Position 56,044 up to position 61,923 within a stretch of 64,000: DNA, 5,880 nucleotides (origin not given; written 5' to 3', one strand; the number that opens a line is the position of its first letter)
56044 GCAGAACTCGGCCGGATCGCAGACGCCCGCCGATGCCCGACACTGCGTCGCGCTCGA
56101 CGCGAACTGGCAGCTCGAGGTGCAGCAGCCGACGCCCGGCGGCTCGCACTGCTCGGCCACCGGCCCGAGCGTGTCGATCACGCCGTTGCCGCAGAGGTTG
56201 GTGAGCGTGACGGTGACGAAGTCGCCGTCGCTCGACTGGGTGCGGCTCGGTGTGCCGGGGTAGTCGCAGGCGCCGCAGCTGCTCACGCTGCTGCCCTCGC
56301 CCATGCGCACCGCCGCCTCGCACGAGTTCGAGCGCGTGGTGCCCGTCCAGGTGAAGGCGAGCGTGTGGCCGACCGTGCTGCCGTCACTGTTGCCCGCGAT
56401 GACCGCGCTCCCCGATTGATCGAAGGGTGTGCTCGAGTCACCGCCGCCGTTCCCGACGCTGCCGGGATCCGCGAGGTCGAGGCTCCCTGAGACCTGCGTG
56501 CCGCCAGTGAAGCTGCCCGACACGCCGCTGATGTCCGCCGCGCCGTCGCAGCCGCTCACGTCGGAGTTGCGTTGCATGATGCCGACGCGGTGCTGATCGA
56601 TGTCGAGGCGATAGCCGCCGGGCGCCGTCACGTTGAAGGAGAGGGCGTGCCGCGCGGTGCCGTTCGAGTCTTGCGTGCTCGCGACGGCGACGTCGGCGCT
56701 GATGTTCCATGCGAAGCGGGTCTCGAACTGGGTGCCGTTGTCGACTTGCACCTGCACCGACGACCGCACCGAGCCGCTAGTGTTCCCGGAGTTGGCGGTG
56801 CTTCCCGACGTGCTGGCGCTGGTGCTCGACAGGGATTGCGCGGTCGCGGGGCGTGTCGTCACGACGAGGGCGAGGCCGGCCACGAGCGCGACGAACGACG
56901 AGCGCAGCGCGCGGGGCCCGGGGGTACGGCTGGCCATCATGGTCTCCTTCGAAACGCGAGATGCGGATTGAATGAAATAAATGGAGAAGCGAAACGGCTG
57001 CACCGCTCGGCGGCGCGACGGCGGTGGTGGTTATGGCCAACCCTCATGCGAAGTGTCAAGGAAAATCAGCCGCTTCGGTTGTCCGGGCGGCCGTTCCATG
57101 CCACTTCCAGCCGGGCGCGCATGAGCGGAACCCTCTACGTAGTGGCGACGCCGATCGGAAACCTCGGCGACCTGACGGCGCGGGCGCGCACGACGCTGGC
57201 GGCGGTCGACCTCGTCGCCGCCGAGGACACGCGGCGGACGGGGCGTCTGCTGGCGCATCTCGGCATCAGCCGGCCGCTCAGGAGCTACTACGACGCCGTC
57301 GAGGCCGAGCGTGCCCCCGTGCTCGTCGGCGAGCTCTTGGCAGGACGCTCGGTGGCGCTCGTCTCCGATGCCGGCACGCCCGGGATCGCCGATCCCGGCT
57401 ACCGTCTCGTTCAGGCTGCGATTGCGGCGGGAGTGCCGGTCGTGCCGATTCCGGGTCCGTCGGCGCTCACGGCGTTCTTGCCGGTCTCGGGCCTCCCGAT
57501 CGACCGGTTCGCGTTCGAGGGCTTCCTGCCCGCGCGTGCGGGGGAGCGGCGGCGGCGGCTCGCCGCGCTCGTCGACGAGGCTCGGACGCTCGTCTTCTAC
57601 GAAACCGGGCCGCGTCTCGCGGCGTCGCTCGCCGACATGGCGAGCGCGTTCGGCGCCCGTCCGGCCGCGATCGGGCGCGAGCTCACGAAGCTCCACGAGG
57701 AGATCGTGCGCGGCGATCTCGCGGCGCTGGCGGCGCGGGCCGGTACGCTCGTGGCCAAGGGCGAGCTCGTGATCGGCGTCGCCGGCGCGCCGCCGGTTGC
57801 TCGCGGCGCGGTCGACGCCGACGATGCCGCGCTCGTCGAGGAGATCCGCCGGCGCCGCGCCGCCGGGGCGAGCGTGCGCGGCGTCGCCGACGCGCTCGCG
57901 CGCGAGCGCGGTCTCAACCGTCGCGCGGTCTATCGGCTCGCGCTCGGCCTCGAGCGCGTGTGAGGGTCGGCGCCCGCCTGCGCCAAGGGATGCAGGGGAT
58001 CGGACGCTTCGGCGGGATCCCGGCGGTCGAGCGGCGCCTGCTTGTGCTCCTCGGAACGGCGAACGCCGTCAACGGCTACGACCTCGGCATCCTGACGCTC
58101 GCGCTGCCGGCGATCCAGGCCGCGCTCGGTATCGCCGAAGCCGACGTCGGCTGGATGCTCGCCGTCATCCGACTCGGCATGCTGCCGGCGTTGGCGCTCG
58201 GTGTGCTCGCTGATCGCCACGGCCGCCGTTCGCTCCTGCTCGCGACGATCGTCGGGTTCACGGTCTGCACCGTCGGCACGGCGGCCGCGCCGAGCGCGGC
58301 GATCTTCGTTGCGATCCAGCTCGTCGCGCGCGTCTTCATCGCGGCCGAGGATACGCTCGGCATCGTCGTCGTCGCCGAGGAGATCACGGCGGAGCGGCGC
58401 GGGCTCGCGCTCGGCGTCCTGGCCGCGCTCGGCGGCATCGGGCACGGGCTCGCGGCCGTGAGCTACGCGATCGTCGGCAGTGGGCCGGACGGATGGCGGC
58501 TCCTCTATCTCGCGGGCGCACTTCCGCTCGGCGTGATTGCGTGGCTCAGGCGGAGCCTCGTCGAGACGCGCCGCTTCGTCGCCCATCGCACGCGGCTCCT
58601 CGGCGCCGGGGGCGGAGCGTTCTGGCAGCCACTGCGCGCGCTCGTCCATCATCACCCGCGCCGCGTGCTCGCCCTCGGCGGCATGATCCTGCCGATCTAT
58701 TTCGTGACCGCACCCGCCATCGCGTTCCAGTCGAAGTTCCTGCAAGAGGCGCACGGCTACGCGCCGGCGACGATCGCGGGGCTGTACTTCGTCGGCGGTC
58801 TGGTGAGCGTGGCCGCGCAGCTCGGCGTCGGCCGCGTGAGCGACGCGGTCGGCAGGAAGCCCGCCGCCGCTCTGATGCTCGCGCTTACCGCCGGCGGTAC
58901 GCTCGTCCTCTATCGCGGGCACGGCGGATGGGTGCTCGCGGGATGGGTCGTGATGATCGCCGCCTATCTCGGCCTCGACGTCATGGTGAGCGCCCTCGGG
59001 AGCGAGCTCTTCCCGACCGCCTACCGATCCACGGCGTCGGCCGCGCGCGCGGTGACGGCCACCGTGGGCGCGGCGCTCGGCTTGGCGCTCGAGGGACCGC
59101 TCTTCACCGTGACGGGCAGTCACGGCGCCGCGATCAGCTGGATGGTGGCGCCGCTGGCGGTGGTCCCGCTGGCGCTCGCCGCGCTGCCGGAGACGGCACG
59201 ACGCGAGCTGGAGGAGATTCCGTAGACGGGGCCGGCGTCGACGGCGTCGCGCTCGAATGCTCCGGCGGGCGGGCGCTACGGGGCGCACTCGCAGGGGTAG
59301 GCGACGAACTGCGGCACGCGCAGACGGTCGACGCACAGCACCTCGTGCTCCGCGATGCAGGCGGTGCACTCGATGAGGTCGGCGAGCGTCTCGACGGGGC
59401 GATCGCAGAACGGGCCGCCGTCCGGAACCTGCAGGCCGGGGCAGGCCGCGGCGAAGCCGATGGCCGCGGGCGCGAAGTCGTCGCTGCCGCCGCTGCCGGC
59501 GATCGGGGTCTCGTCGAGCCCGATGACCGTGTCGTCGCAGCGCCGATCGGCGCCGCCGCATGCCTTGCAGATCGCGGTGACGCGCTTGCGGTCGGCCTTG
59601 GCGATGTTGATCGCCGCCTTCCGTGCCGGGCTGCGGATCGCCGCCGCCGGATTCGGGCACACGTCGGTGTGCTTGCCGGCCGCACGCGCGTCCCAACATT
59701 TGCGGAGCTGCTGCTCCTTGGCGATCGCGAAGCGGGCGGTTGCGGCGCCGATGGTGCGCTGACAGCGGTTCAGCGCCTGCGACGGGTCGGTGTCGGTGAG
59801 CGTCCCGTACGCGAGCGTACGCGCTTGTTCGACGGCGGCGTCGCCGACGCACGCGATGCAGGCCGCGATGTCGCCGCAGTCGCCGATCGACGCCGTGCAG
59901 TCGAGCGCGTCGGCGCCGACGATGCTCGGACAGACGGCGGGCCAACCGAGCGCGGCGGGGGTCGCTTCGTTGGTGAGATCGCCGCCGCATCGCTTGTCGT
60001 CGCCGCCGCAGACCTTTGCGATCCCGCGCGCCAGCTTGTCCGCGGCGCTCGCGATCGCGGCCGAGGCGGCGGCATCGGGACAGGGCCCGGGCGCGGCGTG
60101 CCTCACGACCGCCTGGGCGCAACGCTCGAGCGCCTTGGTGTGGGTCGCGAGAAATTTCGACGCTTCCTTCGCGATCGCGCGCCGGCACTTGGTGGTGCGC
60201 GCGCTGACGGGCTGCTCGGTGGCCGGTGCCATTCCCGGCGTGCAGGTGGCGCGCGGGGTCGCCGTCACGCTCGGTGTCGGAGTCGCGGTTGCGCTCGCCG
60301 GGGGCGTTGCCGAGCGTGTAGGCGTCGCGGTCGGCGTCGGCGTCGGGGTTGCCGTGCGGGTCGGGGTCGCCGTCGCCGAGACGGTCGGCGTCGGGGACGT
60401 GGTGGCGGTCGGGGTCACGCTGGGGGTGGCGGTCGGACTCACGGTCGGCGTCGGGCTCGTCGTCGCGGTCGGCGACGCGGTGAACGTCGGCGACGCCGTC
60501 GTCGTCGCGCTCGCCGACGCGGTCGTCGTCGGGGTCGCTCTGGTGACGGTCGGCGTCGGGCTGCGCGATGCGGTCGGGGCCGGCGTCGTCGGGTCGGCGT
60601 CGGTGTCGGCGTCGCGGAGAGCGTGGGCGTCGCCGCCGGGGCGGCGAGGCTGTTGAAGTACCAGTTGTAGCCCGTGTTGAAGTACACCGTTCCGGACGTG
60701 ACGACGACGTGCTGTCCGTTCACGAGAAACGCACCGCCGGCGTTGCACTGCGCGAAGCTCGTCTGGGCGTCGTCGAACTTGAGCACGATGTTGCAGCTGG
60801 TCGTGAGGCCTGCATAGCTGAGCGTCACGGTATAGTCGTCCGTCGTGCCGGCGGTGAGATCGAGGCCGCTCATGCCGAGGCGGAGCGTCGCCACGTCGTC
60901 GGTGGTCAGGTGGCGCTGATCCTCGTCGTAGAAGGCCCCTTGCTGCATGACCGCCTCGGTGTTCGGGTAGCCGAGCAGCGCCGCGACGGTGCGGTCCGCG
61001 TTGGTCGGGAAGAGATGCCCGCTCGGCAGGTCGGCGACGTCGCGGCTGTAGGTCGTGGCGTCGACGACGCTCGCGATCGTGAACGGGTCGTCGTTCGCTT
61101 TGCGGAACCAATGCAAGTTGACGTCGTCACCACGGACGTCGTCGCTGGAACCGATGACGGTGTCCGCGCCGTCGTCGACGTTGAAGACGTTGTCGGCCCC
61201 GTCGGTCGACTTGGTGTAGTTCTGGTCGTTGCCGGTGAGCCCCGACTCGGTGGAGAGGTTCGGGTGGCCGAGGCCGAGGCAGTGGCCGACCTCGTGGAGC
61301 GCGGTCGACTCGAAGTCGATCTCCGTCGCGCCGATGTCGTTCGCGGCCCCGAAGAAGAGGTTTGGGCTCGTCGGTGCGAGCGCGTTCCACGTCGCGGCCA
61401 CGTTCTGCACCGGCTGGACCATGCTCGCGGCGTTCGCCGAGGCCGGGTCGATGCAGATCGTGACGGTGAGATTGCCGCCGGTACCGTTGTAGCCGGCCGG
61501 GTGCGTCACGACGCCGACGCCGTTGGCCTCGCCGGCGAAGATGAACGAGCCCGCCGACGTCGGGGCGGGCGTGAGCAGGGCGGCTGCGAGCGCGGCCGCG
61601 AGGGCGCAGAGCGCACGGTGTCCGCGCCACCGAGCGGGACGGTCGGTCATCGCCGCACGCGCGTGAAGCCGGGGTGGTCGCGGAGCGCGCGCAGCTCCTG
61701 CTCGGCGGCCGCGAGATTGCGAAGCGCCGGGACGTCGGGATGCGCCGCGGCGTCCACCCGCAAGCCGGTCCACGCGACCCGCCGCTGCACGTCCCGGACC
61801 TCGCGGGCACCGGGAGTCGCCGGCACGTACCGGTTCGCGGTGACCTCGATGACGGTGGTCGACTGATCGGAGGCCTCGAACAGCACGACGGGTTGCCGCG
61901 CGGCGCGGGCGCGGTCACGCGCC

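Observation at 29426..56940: Paralogous family of giant secreted proteins built from verbatim-repeated 96-bp units (32-aa four-Cys repeat), attached to different catalytic or adhesive heads and a shared C-terminal module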

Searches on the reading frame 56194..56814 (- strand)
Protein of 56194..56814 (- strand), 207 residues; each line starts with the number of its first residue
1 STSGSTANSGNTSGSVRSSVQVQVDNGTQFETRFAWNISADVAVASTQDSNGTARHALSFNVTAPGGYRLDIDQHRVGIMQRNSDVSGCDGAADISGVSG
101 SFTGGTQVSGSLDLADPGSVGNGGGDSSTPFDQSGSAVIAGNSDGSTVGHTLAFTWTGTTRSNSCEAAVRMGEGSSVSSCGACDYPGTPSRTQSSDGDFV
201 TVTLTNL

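Call 52: search_solved_structures(query=window:56194-56814:-, max_evalue=1)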
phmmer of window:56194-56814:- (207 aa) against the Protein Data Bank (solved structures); distinct sequences matched with E-value up to 1: 0.

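Call 56: predict_structure(alignment_id=A2)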
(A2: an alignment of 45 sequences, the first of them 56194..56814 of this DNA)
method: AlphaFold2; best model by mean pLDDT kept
length: 207 residues; sequences in the alignment: 45
mean_pLDDT: 93.7   pTM: 0.89
mean pLDDT of the five models: 93.7, 93.3, 93.3, 93.1, 92.1
residues with pLDDT >= 90: 165; 70-90: 42; 50-70: 0; < 50: 0
segments of 3 or more residues with pLDDT < 50: none
pLDDT, mean of each block of 10 residues (from residue 1): 82 93 96 97 90 96 94 98 91 98 96 97 94 98 92 98 95 91 85 94 96
secondary structure, 60 per line:
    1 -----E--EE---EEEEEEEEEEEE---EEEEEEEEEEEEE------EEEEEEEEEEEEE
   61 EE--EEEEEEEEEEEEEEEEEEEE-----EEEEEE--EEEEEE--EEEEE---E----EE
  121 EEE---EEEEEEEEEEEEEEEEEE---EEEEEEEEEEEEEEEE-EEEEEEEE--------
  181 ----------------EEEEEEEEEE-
elements in order: E14-25 E29-41 E48-62 E65-84 E90-95 E98-103 E106-110 E119-123 E127-144 E148-163 E165-172 E197-206

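Call 61: fold_search(model_id=the predicted structure, library=pdb)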
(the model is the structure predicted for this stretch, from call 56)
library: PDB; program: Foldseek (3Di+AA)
matches with E <= 10: 629; with E <= 0.001: 14
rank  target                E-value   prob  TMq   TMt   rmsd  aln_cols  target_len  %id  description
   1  8okh_B                4.2e-06  1.00  0.47  0.56   6.4       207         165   10  Crystal structure of Bdellovibrio bacteriovorus Bd1399 (released 2023-10-25)
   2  8okh_A                6.4e-06  1.00  0.47  0.56   8.1       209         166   11  Crystal structure of Bdellovibrio bacteriovorus Bd1399 (released 2023-10-25)
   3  7vrn_I                6.6e-05  0.51  0.18  0.11  24.3       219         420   12  Structure of infectious bursal disease virus Gt strain (released 2022-03-30)
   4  2xom_A                1.4e-04  0.77  0.19  0.26  15.5       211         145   11  Atomic resolution structure of TmCBM61 in complex with beta-1,4- galactotriose (released 2010-09-08)
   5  7vrn_A                1.4e-04  0.20  0.15  0.09  26.3       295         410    9  Structure of infectious bursal disease virus Gt strain (released 2022-03-30)
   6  9e7m_Ja               3.6e-04  0.13  0.12  0.05  22.8       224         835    8  In situ cryoEM structure of bacteriophage Ur-lambda tail tip complex (released 2025-11-05)
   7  9vzi_B                3.8e-04  0.80  0.19  0.26  12.0       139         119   12  Cyanopodophage Pan3 Needle (released 2025-11-26)
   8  2xon_L                4.3e-04  0.69  0.20  0.26  15.5       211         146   11  Structure of TmCBM61 in complex with beta-1,4-galactotriose at 1.4 A resolution (released 2010-09-08)
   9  7vrn_C                4.5e-04  0.15  0.13  0.08  24.2       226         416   14  Structure of infectious bursal disease virus Gt strain (released 2022-03-30)
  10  2gsy_P                6.5e-04  0.16  0.15  0.09  25.8       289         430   12  The 2.6A structure of Infectious Bursal Virus Derived T=1 Particles (released 2006-07-18)
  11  7vrp_J                7.8e-04  0.23  0.17  0.10  25.1       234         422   12  Structure of infectious bursal disease virus Gx strain (released 2022-03-30)
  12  7vrp_F                7.8e-04  0.21  0.16  0.10  25.9       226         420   13  Structure of infectious bursal disease virus Gx strain (released 2022-03-30)
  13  8iq9_A                8.3e-04  0.66  0.21  0.09  16.5       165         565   11  Crystal structure of trimeric K2-2 TSP in complex with tetrasaccharide and octasaccharide (released 2024-02-21)
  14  3fbm                  8.8e-04  0.20  0.15  0.09  24.1       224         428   12  D431N Mutant VP2 Protein of Infectious Bursal Disease Virus; Derived T=1 Particles (released 2009-01-13)
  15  2df7_R                1.1e-03  0.14  0.13  0.08  25.9       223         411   13  Crystal structure of infectious bursal disease virus VP2 subviral particle (released 2006-06-27)
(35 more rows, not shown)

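Call 66: search_protein_families(library=pfam, proteins=[window:56194-56814:-], max_evalue=5)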
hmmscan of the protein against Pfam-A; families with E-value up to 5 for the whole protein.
window:56194-56814:- (207 aa): 1 family
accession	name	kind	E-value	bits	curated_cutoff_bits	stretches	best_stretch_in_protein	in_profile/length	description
PF14220.11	DUF4329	-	0.1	13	28.6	1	11-82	42-114/116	Domain of unknown function (DUF4329)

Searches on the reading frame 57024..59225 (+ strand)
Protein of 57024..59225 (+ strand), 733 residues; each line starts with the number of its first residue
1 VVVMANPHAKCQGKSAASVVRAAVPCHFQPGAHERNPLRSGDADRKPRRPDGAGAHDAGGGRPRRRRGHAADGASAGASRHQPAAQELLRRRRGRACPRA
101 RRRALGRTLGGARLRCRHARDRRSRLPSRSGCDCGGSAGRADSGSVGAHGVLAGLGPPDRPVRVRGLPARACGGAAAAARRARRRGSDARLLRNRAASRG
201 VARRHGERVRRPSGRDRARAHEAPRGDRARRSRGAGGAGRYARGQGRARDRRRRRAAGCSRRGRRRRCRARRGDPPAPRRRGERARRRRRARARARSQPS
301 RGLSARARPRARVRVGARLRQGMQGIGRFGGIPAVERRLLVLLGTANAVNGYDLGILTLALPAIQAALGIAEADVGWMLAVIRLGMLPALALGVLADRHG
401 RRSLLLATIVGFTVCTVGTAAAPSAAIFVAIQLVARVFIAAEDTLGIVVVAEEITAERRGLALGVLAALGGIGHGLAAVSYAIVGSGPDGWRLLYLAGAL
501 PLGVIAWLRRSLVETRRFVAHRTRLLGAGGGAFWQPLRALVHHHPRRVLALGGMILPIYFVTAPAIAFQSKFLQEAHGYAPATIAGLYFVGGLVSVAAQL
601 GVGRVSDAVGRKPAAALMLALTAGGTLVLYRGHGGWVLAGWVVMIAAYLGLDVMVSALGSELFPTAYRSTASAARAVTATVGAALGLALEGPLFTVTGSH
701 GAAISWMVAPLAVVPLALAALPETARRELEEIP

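Call 26: search_protein_families(library=pfam, proteins=[window:57024-59225:+], max_evalue=0.001)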
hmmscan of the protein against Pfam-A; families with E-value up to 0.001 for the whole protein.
window:57024-59225:+ (733 aa): 2 families
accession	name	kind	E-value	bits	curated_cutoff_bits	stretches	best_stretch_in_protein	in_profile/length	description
PF07690.21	MFS_1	-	3.3e-32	112.2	33.4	2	345-686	3-346/347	Major Facilitator Superfamily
PF00083.30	Sugar_tr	-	1.9e-11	44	22.3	2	564-732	271-448/452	Sugar (and other) transporter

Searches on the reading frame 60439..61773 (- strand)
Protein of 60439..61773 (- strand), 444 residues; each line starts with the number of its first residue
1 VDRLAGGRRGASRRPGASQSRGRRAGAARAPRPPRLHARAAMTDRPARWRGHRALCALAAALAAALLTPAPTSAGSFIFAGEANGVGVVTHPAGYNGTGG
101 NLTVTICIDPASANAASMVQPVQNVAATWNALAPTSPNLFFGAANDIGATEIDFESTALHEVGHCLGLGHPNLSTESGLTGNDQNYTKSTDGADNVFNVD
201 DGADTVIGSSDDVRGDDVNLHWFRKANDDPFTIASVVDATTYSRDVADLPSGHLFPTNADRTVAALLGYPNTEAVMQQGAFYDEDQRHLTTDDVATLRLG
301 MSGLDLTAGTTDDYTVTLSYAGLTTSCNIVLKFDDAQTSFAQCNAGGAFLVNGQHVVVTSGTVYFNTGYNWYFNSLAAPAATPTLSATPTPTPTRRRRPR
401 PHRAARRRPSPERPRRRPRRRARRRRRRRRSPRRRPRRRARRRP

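Call 26: search_protein_families(library=pfam, proteins=[window:60439-61773:-], max_evalue=0.001)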
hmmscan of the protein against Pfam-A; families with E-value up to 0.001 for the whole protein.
window:60439-61773:- (444 aa): 1 family
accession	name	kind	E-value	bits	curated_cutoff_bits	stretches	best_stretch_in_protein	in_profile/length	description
PF00413.30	Peptidase_M10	-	0.00016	22.1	24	1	149-172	103-126/159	Matrixin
